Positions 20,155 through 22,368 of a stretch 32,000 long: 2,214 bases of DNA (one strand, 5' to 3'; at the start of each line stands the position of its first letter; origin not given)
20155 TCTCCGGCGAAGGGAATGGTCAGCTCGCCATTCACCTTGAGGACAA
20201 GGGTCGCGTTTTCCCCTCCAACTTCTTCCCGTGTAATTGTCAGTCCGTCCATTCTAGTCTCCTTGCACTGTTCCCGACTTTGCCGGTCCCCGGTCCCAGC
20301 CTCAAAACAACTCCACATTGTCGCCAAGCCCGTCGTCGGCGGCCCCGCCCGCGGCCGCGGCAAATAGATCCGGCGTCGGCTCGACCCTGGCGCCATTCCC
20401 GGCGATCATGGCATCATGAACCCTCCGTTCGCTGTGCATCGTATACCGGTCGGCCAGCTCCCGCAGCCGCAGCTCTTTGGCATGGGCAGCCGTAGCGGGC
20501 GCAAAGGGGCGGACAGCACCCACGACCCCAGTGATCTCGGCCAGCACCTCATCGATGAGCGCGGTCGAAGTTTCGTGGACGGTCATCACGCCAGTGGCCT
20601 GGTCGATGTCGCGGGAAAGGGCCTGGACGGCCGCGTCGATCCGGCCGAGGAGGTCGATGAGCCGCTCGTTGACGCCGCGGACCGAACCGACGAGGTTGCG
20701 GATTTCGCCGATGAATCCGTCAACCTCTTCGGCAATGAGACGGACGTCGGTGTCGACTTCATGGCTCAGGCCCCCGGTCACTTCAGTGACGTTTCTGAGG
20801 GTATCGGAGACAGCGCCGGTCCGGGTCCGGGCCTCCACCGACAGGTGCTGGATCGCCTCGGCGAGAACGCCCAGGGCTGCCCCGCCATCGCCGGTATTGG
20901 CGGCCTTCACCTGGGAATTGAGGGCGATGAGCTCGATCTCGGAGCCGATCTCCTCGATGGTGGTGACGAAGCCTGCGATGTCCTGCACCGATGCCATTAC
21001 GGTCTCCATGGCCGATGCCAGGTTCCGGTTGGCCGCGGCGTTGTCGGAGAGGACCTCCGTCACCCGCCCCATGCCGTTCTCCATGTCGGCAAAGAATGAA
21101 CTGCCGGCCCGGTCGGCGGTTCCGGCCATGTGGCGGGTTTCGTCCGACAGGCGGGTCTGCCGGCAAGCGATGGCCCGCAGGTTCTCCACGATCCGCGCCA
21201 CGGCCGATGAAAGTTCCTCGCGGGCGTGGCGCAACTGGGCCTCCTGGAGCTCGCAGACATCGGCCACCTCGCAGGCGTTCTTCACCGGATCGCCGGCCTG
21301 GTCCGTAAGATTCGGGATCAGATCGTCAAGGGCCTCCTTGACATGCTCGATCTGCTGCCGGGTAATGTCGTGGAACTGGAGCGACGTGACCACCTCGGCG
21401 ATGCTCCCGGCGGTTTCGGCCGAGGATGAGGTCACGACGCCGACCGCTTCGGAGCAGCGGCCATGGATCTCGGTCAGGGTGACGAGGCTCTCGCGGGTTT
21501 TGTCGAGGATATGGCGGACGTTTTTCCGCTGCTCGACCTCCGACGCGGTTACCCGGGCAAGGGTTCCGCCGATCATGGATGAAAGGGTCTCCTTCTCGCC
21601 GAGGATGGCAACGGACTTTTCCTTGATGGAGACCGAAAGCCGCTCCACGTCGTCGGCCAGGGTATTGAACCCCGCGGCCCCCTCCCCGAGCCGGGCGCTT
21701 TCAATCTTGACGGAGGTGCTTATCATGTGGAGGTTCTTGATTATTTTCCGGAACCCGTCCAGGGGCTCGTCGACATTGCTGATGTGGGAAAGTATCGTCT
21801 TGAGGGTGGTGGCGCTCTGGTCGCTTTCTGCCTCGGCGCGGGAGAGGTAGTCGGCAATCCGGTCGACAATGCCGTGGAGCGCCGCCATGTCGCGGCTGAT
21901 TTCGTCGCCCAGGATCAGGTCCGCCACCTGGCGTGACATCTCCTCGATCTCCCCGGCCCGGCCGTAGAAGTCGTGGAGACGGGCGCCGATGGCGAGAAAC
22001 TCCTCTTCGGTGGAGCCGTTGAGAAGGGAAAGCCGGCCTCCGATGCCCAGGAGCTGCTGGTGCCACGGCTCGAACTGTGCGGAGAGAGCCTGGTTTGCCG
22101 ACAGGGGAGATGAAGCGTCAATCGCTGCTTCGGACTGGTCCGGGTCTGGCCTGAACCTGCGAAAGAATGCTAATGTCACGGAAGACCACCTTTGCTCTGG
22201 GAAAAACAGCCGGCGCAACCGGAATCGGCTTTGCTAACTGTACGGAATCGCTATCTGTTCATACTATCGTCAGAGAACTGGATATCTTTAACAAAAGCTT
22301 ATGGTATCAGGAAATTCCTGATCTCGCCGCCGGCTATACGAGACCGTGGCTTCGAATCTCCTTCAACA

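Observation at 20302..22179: Soluble receptor-like protein with two chemoreceptor tip motifs in one chain, heading the STAS-cheY-cheA operon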

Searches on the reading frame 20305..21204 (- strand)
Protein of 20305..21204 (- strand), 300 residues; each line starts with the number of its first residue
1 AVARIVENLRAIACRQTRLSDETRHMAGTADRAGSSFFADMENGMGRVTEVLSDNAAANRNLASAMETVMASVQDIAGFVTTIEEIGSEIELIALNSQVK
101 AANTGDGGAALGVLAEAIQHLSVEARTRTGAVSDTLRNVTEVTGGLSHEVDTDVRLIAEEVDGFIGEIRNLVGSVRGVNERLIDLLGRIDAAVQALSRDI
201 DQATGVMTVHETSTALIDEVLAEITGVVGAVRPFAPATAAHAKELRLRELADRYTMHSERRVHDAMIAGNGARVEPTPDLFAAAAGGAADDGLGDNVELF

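Call 5: search_protein_families(library=pfam, proteins=[window:20305-21204:-], max_evalue=10)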
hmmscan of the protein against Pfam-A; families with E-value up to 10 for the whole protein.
seq(300 aa): 4 families
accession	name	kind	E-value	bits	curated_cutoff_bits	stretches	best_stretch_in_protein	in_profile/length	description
PF00015.26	MCPsignal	-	1.2e-09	38.7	34.6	1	60-204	19-162/172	Methyl-accepting chemotaxis protein (MCP) signalling domain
PF09969.14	DUF2203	-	0.0064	17.6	24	1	117-196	21-97/122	Uncharacterized conserved protein (DUF2203)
PF04513.17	Baculo_PEP_C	-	0.029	14.9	38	1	118-209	4-89/140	Baculovirus polyhedron envelope protein, PEP, C terminus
PF23854.1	DUF7217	-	0.041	14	29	2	21-90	115-185/238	Domain of unknown function (DUF7217)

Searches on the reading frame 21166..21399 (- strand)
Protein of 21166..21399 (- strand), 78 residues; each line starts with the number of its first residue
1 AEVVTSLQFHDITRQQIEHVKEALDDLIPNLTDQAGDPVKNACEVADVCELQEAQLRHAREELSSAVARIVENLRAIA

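Call 84: search_protein_families(library=pfam, proteins=[window:21166-21399:-], max_evalue=10)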
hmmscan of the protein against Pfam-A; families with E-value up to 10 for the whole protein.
seq(78 aa): 3 families
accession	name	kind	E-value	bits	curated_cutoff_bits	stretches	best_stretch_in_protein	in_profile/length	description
PF23338.1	PTHB1_hp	-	0.011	16.5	27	1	7-68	33-94/104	PTHB1 hairpin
PF23796.1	DUF7174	-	0.065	13.4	27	1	10-45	102-137/153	Family of unknown function (DUF7174)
PF10157.14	BORCS6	-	0.087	13.4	35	1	36-70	49-83/101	BLOC-1-related complex sub-unit 6 C-terminal helix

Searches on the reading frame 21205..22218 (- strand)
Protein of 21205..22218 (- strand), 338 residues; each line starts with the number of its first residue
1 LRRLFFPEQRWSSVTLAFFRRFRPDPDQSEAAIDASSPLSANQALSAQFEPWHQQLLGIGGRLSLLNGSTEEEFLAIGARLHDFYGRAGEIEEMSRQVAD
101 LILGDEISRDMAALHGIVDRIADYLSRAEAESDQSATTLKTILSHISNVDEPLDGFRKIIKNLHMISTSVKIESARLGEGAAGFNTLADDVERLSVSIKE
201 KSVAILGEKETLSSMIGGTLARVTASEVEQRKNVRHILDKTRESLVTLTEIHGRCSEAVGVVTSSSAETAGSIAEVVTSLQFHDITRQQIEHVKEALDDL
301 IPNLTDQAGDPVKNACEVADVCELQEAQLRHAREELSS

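Call 5: search_protein_families(library=pfam, proteins=[window:21205-22218:-], max_evalue=10)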
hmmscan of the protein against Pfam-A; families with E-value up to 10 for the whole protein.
seq(338 aa): 8 families
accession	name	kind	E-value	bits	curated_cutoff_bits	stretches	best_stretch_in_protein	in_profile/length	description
PF00015.26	MCPsignal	-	7.4e-05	23.1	34.6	1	170-281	56-166/172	Methyl-accepting chemotaxis protein (MCP) signalling domain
PF02520.22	ANIS5_cation-bd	-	0.0067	16.9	29.3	1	109-154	25-70/109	SXP/RAL-2 family protein Ani s 5-like, metal-binding domain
PF04513.17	Baculo_PEP_C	-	0.0085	16.6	38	1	233-305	31-102/140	Baculovirus polyhedron envelope protein, PEP, C terminus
PF04344.18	CheZ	-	0.014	15.7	30.7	1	243-300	88-145/203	Chemotaxis phosphatase, CheZ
PF23338.1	PTHB1_hp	-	0.028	15.3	27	1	280-338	33-91/104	PTHB1 hairpin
PF06419.17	COG6_N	-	0.09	13.4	27.4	0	105-145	43-83/114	Conserved oligomeric complex COG6, N-terminal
PF19508.4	DUF6042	-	0.09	12.9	26.8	1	109-145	129-165/219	Family of unknown function (DUF6042)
PF10157.14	BORCS6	-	1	10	35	1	237-300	37-100/101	BLOC-1-related complex sub-unit 6 C-terminal helix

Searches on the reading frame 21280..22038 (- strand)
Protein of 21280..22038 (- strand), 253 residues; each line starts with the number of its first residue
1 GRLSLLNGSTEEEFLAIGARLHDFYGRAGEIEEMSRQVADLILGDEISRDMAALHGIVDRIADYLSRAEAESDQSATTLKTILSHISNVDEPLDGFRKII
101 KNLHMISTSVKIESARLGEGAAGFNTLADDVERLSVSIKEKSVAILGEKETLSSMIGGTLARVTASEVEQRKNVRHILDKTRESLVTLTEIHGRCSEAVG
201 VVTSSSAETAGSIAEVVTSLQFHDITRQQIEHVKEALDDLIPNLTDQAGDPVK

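Call 79: search_solved_structures(query=A4, max_evalue=10, show_alignments=3)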
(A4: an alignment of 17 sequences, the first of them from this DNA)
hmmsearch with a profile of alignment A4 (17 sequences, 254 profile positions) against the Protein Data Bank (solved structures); distinct sequences matched with E-value up to 10: 26.
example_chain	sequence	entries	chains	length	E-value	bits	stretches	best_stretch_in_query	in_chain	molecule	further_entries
3g67_A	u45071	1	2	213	2.5e-09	40.4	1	30-211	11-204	Methyl-accepting chemotaxis protein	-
3g6b_A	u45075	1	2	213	4.6e-09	39.5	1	30-211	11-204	Methyl-accepting chemotaxis protein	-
4jpb_B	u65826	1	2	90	1.3e-08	38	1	76-157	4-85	Methyl-accepting chemotaxis protein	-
3ur1_C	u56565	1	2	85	4e-08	36.4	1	79-154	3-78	Methyl-accepting chemotaxis protein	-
2ch7_B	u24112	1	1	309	8.5e-05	25.5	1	70-251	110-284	METHYL-ACCEPTING CHEMOTAXIS PROTEIN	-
3ja6_H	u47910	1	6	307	9.6e-05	25.4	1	68-251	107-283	Methyl-accepting chemotaxis protein 2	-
2ch7_A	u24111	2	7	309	9.6e-05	25.3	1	74-251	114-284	METHYL-ACCEPTING CHEMOTAXIS PROTEIN | Methyl-accepting chemotaxis protein 2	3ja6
6s18_A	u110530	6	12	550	0.00028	23.8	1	17-245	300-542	Aromatic acid chemoreceptor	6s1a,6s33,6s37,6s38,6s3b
1qu7_A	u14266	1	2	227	0.0006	22.7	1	73-235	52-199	METHYL-ACCEPTING CHEMOTAXIS PROTEIN I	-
8c5v_I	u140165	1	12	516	0.0012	21.8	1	73-233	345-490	Methyl-accepting chemotaxis protein I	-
3zx6_A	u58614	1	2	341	0.0014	21.5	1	73-244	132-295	HAMP, METHYL-ACCEPTING CHEMOTAXIS PROTEIN I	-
6s1k_E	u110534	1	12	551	0.0019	21.1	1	73-233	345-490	Methyl-accepting chemotaxis protein I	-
2jua_A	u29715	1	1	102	0.0026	20.7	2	43-89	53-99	de novo protein S836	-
1p68_A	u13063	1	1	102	0.0036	20.2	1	43-89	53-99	De novo designed protein S-824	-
9cfs_A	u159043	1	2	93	0.025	17.5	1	133-188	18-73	Long regulatory protein rop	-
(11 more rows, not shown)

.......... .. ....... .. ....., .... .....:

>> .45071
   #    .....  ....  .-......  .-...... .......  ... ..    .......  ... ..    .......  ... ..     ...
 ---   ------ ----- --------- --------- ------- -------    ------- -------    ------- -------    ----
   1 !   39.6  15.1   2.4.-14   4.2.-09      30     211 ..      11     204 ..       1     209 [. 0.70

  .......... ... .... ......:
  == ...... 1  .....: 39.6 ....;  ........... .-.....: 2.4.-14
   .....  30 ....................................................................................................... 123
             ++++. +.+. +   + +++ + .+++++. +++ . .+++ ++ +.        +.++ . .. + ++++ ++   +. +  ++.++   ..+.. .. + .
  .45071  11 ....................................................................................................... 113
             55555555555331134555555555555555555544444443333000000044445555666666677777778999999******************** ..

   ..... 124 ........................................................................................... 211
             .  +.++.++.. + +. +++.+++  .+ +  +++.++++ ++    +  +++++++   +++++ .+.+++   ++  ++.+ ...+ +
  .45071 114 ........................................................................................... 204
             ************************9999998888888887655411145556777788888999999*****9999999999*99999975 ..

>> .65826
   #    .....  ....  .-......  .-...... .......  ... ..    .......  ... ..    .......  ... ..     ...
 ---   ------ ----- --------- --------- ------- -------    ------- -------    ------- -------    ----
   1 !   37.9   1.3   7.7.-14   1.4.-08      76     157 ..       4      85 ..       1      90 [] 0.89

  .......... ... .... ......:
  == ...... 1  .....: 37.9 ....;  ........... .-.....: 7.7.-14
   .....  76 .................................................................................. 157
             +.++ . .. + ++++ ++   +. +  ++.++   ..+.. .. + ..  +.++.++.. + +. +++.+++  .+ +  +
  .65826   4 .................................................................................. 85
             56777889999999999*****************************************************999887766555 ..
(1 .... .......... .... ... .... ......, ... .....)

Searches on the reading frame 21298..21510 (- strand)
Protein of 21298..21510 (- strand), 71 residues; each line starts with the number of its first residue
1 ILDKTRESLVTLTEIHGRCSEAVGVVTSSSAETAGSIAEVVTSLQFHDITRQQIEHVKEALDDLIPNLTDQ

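Call 84: search_protein_families(library=pfam, proteins=[window:21298-21510:-], max_evalue=10)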
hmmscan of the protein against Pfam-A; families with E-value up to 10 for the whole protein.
seq(71 aa): 1 family
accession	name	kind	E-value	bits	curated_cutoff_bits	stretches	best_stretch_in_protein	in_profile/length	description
PF04344.18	CheZ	-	0.013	15.8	30.7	1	11-64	92-145/203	Chemotaxis phosphatase, CheZ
